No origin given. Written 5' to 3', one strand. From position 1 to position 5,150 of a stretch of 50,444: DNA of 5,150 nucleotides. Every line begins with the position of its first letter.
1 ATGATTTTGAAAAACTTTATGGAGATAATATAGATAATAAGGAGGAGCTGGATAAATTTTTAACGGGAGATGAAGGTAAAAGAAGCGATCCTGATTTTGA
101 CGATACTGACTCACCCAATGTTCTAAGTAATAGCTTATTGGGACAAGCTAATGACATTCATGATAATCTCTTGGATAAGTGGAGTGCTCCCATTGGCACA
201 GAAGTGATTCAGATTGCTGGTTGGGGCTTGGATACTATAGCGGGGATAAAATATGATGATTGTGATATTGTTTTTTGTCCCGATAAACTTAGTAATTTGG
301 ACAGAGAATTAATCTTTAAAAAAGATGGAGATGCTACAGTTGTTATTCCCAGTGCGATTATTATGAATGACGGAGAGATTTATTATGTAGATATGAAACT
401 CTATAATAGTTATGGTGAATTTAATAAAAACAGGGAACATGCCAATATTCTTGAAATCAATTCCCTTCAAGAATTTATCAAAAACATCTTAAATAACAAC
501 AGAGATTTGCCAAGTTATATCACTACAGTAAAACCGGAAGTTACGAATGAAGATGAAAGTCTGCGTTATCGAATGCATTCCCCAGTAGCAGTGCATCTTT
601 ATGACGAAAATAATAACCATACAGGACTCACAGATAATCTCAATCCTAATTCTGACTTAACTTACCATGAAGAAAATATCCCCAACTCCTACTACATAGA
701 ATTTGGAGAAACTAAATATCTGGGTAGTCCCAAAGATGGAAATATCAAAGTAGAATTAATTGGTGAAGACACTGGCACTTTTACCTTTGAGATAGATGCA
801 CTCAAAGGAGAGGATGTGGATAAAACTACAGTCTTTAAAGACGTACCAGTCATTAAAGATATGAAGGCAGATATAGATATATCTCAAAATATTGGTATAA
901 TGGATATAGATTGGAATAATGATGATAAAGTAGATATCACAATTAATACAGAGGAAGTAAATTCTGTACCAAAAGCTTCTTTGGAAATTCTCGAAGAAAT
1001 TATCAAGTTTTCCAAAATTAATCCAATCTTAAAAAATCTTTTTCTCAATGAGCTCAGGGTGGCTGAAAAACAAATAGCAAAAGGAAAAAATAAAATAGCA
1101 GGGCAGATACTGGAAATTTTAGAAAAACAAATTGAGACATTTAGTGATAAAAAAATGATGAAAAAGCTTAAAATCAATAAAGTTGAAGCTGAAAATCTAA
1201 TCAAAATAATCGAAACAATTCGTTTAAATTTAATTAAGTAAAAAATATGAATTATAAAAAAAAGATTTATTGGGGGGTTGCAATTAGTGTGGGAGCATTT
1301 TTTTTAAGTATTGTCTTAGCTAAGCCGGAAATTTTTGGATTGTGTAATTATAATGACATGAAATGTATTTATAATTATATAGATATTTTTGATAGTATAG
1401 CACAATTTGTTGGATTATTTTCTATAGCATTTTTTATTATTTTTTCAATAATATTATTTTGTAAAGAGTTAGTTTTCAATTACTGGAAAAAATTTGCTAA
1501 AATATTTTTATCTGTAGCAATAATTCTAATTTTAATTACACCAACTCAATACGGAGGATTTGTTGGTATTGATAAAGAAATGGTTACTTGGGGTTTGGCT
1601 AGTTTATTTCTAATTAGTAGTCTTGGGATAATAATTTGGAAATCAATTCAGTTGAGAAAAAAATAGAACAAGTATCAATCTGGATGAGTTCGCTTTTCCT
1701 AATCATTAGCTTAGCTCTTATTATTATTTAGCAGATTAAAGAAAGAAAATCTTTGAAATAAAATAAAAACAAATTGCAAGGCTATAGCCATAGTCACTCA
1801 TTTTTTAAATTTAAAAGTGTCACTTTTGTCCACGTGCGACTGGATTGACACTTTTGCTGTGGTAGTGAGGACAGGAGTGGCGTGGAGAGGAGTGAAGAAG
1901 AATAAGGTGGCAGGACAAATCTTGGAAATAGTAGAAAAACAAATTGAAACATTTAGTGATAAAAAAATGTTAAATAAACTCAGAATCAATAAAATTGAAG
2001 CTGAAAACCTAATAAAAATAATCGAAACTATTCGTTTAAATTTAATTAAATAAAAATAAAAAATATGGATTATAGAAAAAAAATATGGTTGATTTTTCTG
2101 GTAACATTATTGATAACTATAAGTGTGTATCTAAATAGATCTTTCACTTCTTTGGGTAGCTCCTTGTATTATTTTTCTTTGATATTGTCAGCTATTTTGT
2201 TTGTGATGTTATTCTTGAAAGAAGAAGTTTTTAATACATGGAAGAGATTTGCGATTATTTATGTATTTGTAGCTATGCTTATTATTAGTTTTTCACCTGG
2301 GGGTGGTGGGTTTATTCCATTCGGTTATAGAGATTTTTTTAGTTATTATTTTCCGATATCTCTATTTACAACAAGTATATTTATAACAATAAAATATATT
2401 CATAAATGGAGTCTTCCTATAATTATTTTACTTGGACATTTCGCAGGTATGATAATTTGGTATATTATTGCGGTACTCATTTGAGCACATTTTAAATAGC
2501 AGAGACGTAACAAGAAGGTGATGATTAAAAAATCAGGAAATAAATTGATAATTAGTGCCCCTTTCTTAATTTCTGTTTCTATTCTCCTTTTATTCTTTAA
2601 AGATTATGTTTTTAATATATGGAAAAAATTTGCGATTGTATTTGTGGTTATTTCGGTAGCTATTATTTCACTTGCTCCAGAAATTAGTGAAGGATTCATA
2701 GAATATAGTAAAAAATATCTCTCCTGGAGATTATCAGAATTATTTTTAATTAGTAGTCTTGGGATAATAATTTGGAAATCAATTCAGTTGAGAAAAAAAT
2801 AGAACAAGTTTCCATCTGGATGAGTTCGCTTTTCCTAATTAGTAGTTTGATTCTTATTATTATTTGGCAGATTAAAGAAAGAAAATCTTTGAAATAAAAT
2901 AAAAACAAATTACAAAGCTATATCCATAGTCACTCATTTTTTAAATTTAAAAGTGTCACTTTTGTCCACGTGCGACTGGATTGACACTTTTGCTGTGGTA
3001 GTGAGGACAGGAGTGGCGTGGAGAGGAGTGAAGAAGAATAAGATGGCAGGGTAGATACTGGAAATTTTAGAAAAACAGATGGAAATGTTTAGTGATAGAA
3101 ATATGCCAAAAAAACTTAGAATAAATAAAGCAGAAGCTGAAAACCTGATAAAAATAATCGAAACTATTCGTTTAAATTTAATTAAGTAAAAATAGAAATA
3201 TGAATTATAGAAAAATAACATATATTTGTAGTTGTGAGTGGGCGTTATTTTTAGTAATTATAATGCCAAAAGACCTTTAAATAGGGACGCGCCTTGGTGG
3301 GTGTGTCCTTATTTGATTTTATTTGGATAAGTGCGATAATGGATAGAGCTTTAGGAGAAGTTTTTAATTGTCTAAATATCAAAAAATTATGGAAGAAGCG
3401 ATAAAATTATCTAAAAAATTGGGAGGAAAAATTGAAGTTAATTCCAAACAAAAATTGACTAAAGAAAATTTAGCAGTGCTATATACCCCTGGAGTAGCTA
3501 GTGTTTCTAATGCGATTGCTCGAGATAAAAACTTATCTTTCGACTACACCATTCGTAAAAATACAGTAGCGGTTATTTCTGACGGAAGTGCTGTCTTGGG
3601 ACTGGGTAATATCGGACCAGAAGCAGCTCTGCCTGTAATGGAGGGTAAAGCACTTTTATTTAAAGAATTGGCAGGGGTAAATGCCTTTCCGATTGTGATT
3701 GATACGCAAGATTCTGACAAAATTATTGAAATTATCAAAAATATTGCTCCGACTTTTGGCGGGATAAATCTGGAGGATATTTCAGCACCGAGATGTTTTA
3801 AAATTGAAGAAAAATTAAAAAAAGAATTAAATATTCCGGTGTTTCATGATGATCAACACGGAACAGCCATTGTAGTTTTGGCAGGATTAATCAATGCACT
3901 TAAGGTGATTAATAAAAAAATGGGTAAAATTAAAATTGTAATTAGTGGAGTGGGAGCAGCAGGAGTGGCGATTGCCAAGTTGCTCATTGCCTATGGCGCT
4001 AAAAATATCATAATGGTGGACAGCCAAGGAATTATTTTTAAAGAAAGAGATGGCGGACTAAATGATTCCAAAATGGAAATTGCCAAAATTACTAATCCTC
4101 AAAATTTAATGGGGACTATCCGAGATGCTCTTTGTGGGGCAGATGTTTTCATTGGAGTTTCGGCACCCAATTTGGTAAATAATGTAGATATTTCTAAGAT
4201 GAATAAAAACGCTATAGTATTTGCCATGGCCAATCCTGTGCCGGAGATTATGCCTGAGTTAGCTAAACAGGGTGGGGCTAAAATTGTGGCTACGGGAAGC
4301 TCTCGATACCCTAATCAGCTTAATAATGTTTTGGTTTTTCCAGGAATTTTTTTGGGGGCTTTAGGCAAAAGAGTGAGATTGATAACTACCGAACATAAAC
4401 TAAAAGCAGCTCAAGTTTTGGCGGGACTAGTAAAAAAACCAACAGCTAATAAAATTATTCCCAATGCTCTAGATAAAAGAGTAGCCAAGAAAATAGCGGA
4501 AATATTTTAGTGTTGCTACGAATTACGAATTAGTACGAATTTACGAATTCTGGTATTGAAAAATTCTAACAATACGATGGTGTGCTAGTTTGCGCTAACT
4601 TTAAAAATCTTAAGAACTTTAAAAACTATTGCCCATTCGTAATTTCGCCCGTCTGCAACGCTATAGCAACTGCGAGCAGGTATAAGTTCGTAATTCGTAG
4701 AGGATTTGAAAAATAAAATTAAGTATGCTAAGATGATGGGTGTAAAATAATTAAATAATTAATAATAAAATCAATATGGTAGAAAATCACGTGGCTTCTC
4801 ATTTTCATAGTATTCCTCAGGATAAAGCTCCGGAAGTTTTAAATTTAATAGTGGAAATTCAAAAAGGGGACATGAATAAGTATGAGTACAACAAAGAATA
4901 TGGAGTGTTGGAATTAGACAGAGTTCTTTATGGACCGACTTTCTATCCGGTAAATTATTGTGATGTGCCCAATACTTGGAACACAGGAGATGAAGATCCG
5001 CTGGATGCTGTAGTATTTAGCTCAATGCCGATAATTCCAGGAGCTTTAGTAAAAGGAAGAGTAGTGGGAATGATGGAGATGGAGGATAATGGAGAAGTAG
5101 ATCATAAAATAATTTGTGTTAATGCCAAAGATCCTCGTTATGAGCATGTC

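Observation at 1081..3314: Array of orphan C-terminal tail cassettes, each paired with a small membrane-protein gene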

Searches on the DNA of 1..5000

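Call 21: search_rna_families(source=window, start=1, end=5000, threshold=evalue, max_evalue=1)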
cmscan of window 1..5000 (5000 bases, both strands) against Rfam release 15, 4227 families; matches with E-value up to 1: 1.
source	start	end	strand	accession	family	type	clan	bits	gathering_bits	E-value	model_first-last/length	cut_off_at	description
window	913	1013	+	RF00474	snosnR57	Gene; snRNA; snoRNA; CD-box;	-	29.5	50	0.14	1-95/95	no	Small nucleolar RNA snR57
